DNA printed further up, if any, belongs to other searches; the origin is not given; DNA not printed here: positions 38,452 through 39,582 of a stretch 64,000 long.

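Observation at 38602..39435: CarB fused in frame to a DapF-like domain that lacks the first catalytic cysteine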

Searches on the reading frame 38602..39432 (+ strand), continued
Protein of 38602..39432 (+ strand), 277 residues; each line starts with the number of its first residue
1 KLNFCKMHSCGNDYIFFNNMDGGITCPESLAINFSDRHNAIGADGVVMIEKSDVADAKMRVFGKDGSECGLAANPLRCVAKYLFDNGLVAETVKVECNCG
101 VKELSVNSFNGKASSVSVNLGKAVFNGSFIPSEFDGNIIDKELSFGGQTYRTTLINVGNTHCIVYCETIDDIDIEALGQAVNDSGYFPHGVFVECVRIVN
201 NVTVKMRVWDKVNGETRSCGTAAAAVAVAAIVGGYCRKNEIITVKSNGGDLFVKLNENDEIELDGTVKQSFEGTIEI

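Call 64: search_protein_families(library=ncbifam, proteins=[L074:5193-6371:+, L069:10632-11825:+, P0128, P0022], max_evalue=1e-20)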
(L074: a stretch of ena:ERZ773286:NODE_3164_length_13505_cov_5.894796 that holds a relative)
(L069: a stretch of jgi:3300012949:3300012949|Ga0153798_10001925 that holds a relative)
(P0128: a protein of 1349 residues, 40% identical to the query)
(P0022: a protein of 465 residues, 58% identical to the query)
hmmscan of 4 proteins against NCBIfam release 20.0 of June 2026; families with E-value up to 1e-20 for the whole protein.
L074:5193-6371:+ (393 aa): 33 families (the best 25 are shown)
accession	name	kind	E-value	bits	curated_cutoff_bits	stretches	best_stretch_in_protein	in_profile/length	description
TIGR03542.1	DAPAT_plant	equivalog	6.3e-161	535.8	364.7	1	1-390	1-400/402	LL-diaminopimelate aminotransferase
NF006756.0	PRK09276.1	subfamily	4.2e-65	220.2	507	1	12-392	12-386/387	LL-diaminopimelate aminotransferase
TIGR03540.1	DapC_direct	equivalog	2.9e-63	214.1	593.25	1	13-390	11-382/383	LL-diaminopimelate aminotransferase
NF005977.0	PRK08068.1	subfamily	1.1e-51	176.2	494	1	14-393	15-388/391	transaminase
NF005815.0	PRK07681.1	equivalog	7.3e-46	157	545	1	13-392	14-386/399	LL-diaminopimelate aminotransferase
NF041364.1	GntC_guanitoxin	equivalog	1.8e-45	155.4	415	1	37-390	2-355/356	guanitoxin biosynthesis PLP-dependent (S)-gamma-hydroxy-L-arginine cyclodehydratase GntC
NF004611.0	PRK05942.1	equivalog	3e-43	148.3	628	1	22-391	22-389/394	aspartate aminotransferase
NF006229.0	PRK08361.1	equivalog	6.6e-41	140.6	624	1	30-390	30-386/391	aspartate aminotransferase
NF006604.0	PRK09148.1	equivalog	8e-41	140.3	648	1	21-390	17-387/406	LL-diaminopimelate aminotransferase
NF006033.0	PRK08175.1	equivalog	6.9e-36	124.1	647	1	14-391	19-393/407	alanine transaminase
NF041091.1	asp_aminotase_Arch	equivalog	8.1e-35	120.4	550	1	29-390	23-373/376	aspartate aminotransferase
NF005613.0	PRK07366.1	equivalog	4.6e-34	118.1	486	1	27-390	24-386/391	LL-diaminopimelate aminotransferase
NF004975.0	PRK06348.1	equivalog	2.7e-33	115.5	549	1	29-392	25-383/384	pyridoxal phosphate-dependent aminotransferase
NF006387.0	PRK08636.1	equivalog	1.5e-31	109.8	675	1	22-390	20-396/403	LL-diaminopimelate aminotransferase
NF005305.0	PRK06836.1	equivalog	2.1e-30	106.3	376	1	21-390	22-389/396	pyridoxal phosphate-dependent aminotransferase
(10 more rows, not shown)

L069:10632-11825:+ (398 aa): 34 families (the best 25 are shown)
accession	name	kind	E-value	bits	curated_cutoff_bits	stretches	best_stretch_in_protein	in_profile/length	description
TIGR03542.1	DAPAT_plant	equivalog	4e-161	536.4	364.7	1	8-397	1-400/402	LL-diaminopimelate aminotransferase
NF006756.0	PRK09276.1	subfamily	9.6e-66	222.3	507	1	16-397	9-384/387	LL-diaminopimelate aminotransferase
TIGR03540.1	DapC_direct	equivalog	2.5e-64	217.6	593.25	1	20-397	11-382/383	LL-diaminopimelate aminotransferase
NF005977.0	PRK08068.1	subfamily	4.7e-52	177.5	494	1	13-397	7-385/391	transaminase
NF041364.1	GntC_guanitoxin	equivalog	8.7e-47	159.7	415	1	44-397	2-355/356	guanitoxin biosynthesis PLP-dependent (S)-gamma-hydroxy-L-arginine cyclodehydratase GntC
NF005815.0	PRK07681.1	equivalog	2.7e-46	158.4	545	1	17-397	11-384/399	LL-diaminopimelate aminotransferase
NF004611.0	PRK05942.1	equivalog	1e-42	146.6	628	1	33-397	26-388/394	aspartate aminotransferase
NF006229.0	PRK08361.1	equivalog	2e-41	142.3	624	1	38-397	31-386/391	aspartate aminotransferase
NF006604.0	PRK09148.1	equivalog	6.5e-41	140.6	648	1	28-396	17-386/406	LL-diaminopimelate aminotransferase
NF006033.0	PRK08175.1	equivalog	3.2e-37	128.5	647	1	29-397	23-392/407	alanine transaminase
NF041091.1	asp_aminotase_Arch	equivalog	3.7e-37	128.1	550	1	33-397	20-373/376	aspartate aminotransferase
NF006387.0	PRK08636.1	equivalog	2.9e-35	122.1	675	1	26-397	17-396/403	LL-diaminopimelate aminotransferase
TIGR03537.1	DapC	equivalog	3.3e-35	121.7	453.6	1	44-394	4-346/350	succinyldiaminopimelate transaminase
NF005613.0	PRK07366.1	equivalog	7.2e-35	120.7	486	1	37-397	27-386/391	LL-diaminopimelate aminotransferase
NF004975.0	PRK06348.1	equivalog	2.8e-33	115.5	549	1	35-396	24-380/384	pyridoxal phosphate-dependent aminotransferase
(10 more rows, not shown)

P0128 (1349 aa): 17 families
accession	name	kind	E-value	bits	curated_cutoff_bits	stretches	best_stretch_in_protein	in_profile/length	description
NF003671.0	PRK05294.1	equivalog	0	1469.1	599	1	1-1050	1-1047/1058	carbamoyl-phosphate synthase large subunit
TIGR01369.1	CPSaseII_lrg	equivalog_domain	0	1438.4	1027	1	4-1047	3-1050/1052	carbamoyl-phosphate synthase (glutamine-hydrolyzing) large subunit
TIGR00652.1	DapF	equivalog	3.9e-84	282.3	114.65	1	1075-1347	3-268/270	diaminopimelate epimerase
NF006406.0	PRK08654.1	equivalog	1.5e-32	112.7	739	0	34-333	18-322/499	acetyl-CoA carboxylase biotin carboxylase subunit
NF038284.1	bifunc_DapF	exception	1.6e-32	112.8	350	1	1115-1325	44-239/254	bifunctional diaminopimelate epimerase/glutamate racemase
NF006367.0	PRK08591.1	subfamily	1.5e-31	109.7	597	0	34-333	18-323/451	acetyl-CoA carboxylase biotin carboxylase subunit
NF053643.1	Ddl_archaea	equivalog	2.4e-31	109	500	0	646-856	84-291/367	putative pseudomurein biosynthesis ATP-grasp protein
TIGR01235.1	pyruv_carbox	equivalog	4.4e-31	107.3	1114.45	1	69-332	61-322/1143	pyruvate carboxylase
NF009402.0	PRK12767.1-1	equivalog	4.5e-30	104.6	218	0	29-309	15-282/329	carbamoyl phosphate synthase-like protein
NF009554.0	PRK12999.1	equivalog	6.5e-30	103.7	965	0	32-333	19-327/1147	pyruvate carboxylase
NF006286.0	PRK08462.1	equivalog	5.5e-28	98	740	0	5-332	2-324/445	acetyl-CoA carboxylase biotin carboxylase subunit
TIGR00514.1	accC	equivalog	1.8e-27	96.3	626.5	0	105-332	92-322/449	acetyl-CoA carboxylase biotin carboxylase subunit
NF005525.0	PRK07178.1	equivalog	4.6e-27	94.8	768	0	34-343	18-331/471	acetyl-CoA carboxylase biotin carboxylase subunit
NF004085.0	PRK05586.1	equivalog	1.6e-25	89.9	723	0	33-332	17-322/448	acetyl-CoA carboxylase biotin carboxylase subunit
TIGR02712.1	urea_carbox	equivalog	7.6e-24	83.5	1303.85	0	54-329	48-318/1201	urea carboxylase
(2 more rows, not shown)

P0022 (465 aa): 3 families
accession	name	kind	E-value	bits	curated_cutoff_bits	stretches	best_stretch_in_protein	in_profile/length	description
TIGR00652.1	DapF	equivalog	4.3e-81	272.3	114.65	1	189-463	2-268/270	diaminopimelate epimerase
NF038284.1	bifunc_DapF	exception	8.1e-38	130.2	350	1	211-455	27-254/254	bifunctional diaminopimelate epimerase/glutamate racemase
NF003671.0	PRK05294.1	equivalog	4.9e-25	87.3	599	1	9-167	896-1049/1058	carbamoyl-phosphate synthase large subunit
